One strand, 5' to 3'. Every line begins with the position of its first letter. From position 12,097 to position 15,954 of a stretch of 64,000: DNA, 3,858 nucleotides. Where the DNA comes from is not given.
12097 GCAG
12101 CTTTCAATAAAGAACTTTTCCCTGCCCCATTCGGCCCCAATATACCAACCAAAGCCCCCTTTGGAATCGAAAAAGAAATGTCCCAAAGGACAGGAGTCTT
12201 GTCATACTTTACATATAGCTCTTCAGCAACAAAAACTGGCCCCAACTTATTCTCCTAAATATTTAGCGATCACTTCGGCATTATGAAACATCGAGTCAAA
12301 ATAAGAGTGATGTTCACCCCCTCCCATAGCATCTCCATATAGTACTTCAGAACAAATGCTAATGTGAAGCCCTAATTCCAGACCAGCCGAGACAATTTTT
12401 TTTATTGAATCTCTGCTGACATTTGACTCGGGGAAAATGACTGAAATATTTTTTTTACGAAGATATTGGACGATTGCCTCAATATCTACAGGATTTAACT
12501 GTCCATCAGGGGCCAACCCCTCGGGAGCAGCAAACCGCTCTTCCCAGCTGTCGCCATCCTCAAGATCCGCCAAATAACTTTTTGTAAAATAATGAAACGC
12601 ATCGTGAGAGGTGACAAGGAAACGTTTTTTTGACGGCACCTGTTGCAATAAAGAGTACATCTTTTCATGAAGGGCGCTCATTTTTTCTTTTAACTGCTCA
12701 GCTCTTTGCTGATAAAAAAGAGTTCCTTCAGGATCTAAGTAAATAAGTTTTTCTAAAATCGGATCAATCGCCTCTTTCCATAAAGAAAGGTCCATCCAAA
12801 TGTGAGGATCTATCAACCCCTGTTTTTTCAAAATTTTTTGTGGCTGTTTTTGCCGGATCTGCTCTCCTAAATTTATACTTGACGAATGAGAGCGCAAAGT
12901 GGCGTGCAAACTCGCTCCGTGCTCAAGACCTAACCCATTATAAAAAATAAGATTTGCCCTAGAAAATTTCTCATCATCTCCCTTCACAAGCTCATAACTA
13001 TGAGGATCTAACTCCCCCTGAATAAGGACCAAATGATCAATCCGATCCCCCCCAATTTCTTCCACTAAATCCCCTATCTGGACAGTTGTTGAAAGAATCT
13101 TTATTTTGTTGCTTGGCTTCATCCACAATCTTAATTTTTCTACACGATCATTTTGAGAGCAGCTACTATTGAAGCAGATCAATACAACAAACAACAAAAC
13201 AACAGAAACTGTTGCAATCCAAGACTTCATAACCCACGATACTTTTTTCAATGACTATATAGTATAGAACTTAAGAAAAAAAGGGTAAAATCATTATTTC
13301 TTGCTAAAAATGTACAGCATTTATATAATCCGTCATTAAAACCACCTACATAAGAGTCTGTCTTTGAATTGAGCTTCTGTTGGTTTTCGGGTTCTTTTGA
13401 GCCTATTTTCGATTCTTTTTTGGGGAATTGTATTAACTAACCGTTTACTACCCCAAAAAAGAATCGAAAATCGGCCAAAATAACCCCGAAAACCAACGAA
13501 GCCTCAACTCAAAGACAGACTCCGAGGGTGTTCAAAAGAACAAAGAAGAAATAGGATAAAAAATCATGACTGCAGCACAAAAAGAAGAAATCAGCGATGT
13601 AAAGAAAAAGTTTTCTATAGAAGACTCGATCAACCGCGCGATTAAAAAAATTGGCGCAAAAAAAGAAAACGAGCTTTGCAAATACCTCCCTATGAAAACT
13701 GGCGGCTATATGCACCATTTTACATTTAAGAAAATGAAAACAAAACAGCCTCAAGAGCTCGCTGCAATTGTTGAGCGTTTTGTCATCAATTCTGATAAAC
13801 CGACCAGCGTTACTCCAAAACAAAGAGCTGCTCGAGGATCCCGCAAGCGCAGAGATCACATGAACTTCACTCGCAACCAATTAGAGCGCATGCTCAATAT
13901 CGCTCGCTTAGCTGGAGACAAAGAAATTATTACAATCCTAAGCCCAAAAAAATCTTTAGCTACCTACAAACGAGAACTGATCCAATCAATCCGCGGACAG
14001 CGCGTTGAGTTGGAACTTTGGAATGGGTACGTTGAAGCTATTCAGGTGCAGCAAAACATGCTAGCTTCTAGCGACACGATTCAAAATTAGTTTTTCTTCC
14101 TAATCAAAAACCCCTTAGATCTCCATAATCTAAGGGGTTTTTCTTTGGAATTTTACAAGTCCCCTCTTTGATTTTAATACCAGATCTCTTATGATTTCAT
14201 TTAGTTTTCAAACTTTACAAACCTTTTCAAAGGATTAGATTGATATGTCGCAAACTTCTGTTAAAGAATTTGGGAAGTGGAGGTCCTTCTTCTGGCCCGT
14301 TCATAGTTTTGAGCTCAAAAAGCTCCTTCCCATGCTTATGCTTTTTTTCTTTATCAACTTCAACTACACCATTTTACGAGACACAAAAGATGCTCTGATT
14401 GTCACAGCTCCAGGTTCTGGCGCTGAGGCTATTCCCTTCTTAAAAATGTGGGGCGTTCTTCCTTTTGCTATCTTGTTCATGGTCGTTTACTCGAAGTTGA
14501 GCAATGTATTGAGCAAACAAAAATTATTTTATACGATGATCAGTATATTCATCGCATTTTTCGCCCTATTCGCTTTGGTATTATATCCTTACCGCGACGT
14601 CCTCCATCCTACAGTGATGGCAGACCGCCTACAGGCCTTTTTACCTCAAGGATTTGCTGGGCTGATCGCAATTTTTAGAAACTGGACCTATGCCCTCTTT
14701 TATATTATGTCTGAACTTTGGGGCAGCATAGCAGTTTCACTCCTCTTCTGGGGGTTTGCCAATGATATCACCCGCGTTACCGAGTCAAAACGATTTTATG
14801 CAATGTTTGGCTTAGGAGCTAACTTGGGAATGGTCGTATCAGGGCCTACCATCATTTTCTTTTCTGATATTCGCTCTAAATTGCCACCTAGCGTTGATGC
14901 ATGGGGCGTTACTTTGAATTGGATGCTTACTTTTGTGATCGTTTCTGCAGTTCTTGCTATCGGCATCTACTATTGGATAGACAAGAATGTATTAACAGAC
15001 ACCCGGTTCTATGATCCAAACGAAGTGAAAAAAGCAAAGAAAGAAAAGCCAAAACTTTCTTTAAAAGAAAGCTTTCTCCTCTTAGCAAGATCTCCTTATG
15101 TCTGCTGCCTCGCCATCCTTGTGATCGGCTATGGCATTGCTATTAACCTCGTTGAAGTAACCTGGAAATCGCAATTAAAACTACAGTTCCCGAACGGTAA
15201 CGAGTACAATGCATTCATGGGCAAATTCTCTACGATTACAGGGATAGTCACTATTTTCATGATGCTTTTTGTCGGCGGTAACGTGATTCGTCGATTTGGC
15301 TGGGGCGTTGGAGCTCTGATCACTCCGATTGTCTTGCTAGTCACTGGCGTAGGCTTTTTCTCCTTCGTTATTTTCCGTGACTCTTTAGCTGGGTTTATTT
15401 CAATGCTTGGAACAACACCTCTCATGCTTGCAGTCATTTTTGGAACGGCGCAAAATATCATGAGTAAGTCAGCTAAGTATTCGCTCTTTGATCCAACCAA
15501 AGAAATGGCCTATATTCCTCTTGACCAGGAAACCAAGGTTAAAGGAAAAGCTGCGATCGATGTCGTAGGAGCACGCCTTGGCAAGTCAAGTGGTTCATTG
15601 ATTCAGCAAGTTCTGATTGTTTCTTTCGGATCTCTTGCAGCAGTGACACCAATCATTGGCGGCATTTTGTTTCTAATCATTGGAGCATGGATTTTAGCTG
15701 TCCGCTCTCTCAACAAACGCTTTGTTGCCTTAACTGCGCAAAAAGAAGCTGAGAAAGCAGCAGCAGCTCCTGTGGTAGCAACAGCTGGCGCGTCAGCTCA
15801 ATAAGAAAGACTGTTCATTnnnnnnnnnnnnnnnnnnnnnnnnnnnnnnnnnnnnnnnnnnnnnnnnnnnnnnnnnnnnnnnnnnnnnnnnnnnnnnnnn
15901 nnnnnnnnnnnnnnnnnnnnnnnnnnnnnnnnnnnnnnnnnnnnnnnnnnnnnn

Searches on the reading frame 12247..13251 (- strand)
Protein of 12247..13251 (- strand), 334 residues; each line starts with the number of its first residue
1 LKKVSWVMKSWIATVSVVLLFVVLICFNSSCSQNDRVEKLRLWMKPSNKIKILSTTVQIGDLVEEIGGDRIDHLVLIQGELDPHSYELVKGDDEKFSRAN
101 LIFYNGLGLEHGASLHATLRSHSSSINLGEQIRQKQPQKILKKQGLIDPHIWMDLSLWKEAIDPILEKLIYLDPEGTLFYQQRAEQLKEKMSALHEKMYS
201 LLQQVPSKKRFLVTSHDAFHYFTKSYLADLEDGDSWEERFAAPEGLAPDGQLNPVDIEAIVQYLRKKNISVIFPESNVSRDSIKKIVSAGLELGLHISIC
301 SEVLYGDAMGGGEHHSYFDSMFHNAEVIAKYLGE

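Call 73: search_protein_families(library=pfam, proteins=[window:12247-13251:-], max_evalue=0.00001)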
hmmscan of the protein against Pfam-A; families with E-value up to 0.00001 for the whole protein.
window:12247-13251:- (334 aa): 1 family
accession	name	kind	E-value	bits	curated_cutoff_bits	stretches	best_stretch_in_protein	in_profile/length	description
PF01297.22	ZnuA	-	5.4e-55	187.1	29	1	52-330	1-262/263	Zinc-uptake complex component A periplasmic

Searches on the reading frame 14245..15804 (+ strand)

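Call 74: search_protein_families(library=pfam, proteins=[window:14245-15804:+], max_evalue=0.00001)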
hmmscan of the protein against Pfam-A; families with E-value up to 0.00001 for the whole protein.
window:14245-15804:+ (519 aa): 1 family
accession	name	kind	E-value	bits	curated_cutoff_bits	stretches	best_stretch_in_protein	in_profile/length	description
PF03219.20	TLC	-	1.2e-219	730.6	21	1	3-493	2-491/491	TLC ATP/ADP transporter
